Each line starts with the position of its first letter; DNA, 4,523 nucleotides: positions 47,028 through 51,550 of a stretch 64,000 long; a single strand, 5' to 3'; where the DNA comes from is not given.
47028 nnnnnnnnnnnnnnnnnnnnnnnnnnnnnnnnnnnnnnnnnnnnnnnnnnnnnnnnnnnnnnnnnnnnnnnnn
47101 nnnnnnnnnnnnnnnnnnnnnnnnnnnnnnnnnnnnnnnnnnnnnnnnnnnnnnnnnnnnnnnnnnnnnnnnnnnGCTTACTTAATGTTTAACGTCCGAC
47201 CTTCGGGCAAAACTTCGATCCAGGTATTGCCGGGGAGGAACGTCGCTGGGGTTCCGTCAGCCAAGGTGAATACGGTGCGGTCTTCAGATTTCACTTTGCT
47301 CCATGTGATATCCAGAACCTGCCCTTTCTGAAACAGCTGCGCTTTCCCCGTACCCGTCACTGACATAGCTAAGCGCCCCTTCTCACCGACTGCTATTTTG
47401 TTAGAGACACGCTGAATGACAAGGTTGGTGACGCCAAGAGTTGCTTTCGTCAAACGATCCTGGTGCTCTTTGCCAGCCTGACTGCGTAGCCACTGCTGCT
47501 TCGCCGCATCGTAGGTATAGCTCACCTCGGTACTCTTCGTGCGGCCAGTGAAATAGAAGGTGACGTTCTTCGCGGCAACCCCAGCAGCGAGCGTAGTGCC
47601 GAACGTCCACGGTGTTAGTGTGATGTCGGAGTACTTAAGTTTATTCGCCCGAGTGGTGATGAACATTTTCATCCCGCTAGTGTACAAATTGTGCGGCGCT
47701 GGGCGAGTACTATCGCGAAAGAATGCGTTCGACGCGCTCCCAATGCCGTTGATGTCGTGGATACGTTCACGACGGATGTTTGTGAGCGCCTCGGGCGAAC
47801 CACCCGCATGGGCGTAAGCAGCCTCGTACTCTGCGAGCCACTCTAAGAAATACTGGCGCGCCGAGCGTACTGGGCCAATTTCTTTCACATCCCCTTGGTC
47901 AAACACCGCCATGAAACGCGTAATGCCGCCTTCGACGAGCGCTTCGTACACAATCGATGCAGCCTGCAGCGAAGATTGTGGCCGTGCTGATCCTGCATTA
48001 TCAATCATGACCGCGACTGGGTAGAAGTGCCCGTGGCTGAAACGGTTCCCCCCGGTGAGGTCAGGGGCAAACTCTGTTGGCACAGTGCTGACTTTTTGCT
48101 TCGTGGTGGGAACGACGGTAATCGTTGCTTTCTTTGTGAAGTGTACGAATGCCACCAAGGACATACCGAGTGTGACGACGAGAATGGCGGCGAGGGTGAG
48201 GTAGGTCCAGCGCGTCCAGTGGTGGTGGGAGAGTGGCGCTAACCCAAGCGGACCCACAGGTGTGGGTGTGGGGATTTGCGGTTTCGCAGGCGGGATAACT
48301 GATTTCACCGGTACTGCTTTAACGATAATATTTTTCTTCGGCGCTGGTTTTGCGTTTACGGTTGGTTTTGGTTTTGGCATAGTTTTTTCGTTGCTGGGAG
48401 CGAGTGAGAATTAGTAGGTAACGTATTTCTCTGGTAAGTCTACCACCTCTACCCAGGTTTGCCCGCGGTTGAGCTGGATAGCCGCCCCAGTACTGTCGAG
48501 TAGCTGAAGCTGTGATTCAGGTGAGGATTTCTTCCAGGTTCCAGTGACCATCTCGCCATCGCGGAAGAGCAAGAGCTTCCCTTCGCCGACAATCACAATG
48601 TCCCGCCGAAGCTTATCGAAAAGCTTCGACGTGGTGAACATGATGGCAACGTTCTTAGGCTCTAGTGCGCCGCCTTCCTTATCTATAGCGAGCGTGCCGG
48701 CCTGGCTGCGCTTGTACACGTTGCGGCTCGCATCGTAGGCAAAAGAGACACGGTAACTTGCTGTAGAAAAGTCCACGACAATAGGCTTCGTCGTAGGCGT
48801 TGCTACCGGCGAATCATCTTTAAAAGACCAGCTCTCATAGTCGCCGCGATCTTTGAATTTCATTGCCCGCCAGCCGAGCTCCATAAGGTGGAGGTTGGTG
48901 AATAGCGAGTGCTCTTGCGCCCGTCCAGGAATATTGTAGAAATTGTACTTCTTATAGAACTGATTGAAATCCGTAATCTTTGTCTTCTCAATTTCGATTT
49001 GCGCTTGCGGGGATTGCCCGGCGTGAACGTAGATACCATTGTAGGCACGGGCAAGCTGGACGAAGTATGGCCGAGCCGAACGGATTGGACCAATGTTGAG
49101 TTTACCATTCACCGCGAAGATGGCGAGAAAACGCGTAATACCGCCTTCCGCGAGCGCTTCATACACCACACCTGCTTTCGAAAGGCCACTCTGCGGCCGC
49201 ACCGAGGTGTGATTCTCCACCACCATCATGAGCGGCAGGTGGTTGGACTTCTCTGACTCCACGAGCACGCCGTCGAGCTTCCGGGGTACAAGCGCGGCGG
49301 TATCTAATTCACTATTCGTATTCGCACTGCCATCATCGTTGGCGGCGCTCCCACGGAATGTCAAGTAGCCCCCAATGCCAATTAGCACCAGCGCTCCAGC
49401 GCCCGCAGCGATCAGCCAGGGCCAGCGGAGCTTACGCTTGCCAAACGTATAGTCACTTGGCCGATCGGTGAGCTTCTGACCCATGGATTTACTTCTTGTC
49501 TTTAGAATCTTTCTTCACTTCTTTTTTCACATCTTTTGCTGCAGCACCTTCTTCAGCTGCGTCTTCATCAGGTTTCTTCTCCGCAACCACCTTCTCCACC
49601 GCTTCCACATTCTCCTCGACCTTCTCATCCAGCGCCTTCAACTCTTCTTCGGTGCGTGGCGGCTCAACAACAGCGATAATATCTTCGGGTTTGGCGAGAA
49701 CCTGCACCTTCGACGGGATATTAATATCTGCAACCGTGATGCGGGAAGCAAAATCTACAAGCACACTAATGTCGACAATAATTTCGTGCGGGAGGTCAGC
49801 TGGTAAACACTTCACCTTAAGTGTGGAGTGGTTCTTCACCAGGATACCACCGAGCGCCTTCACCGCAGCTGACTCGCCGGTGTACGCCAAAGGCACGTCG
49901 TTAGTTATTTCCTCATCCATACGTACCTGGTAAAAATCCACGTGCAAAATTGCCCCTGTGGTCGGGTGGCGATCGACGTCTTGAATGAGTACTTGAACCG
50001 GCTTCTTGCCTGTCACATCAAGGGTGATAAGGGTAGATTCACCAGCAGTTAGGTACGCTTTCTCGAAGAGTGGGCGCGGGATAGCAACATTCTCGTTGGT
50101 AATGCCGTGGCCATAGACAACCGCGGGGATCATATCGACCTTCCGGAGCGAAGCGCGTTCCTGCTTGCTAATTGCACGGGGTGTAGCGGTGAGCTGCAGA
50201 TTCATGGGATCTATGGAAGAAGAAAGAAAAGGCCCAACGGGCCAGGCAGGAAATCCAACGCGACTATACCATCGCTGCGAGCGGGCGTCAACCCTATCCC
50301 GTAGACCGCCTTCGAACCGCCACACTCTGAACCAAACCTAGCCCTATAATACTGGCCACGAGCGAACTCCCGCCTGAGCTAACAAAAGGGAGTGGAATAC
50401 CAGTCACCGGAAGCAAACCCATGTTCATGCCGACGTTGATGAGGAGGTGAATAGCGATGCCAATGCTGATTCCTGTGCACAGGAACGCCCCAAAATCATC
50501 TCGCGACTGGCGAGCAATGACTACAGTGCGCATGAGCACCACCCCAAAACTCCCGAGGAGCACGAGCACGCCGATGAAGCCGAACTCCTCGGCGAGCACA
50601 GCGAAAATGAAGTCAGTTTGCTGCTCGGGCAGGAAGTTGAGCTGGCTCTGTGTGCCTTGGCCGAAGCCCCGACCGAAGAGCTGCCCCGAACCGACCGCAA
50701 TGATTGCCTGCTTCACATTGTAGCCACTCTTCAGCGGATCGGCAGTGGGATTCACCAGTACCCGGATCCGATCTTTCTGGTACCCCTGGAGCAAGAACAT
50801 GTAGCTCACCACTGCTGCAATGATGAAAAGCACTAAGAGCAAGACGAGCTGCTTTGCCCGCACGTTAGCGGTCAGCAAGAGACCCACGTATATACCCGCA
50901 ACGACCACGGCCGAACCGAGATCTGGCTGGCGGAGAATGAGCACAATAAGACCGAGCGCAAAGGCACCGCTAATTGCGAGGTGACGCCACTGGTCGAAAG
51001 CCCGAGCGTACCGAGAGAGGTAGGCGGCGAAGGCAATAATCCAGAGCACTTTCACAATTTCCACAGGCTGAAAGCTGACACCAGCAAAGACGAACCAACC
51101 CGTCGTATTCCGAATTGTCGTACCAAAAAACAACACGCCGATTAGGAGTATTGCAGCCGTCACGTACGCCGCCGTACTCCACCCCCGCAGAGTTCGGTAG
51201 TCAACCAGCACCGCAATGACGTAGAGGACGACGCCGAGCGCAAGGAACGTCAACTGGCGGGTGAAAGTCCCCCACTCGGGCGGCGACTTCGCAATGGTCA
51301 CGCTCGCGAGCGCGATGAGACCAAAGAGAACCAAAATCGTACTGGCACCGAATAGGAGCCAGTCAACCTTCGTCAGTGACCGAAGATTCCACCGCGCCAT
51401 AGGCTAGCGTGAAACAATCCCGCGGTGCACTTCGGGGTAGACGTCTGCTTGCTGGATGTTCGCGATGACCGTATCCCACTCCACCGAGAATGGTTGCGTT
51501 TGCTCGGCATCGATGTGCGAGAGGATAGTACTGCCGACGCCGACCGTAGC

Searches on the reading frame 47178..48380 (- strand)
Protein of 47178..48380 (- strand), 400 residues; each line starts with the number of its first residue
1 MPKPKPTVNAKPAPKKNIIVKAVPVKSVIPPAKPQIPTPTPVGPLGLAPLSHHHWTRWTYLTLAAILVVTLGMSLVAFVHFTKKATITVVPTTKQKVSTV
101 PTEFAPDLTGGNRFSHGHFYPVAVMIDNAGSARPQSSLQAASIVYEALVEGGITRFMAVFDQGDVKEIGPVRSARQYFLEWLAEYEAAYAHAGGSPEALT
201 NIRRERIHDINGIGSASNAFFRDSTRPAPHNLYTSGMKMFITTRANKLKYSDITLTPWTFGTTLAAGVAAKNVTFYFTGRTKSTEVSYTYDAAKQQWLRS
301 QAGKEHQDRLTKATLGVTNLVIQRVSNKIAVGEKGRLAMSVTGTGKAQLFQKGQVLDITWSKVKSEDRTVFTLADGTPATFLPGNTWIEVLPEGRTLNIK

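Call 64: search_protein_families(library=pfam, proteins=[window:47178-48380:-], max_evalue=0.001)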
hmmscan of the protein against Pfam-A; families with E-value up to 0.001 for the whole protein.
window:47178-48380:- (400 aa): 2 families
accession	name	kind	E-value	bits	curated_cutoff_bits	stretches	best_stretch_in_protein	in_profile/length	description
PF11258.13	DUF3048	-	1.5e-45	155.4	25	1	120-239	15-138/148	Protein of unknown function (DUF3048) N-terminal domain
PF17479.7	DUF3048_C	-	1.3e-27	96.9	25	1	283-388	8-114/114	Protein of unknown function (DUF3048) C-terminal domain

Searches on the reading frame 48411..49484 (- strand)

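Call 12: search_protein_families(library=pfam, proteins=[window:48411-49484:-], max_evalue=0.01)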
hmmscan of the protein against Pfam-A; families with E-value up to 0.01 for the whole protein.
window:48411-49484:- (357 aa): 2 families
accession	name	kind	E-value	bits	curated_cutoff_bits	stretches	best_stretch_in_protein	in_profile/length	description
PF11258.13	DUF3048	-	5.1e-39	134.2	25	1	72-201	3-138/148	Protein of unknown function (DUF3048) N-terminal domain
PF17479.7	DUF3048_C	-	4.6e-25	88.6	25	1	236-345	2-114/114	Protein of unknown function (DUF3048) C-terminal domain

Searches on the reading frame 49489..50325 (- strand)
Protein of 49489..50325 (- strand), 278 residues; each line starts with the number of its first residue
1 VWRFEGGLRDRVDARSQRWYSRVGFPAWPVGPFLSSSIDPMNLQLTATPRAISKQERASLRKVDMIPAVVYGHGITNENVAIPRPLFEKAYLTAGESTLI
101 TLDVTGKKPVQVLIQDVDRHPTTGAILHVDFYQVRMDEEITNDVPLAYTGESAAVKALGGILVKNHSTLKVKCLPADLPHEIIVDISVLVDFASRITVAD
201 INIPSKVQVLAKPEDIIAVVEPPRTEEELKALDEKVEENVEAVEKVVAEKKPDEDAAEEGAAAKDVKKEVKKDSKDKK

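Call 12: search_protein_families(library=pfam, proteins=[window:49489-50325:-], max_evalue=0.01)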
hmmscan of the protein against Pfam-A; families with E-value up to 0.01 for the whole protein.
window:49489-50325:- (278 aa): 2 families
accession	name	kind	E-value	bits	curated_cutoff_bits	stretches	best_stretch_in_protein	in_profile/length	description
PF01386.24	Ribosomal_L25p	-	9.8e-20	71.3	23.6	1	45-131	1-82/82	Ribosomal L25p family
PF14693.11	Ribosomal_TL5_C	-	2.5e-19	69.9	27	1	140-224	2-84/84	Ribosomal protein TL5, C-terminal domain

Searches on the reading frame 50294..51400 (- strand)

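Call 12: search_protein_families(library=pfam, proteins=[window:50294-51400:-], max_evalue=0.01)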
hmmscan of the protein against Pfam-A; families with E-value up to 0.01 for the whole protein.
window:50294-51400:- (368 aa): 1 family
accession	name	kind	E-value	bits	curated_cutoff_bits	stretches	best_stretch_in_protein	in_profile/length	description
PF01098.24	FTSW_RODA_SPOVE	-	7e-96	321.7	26.4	1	15-365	3-355/356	Cell cycle protein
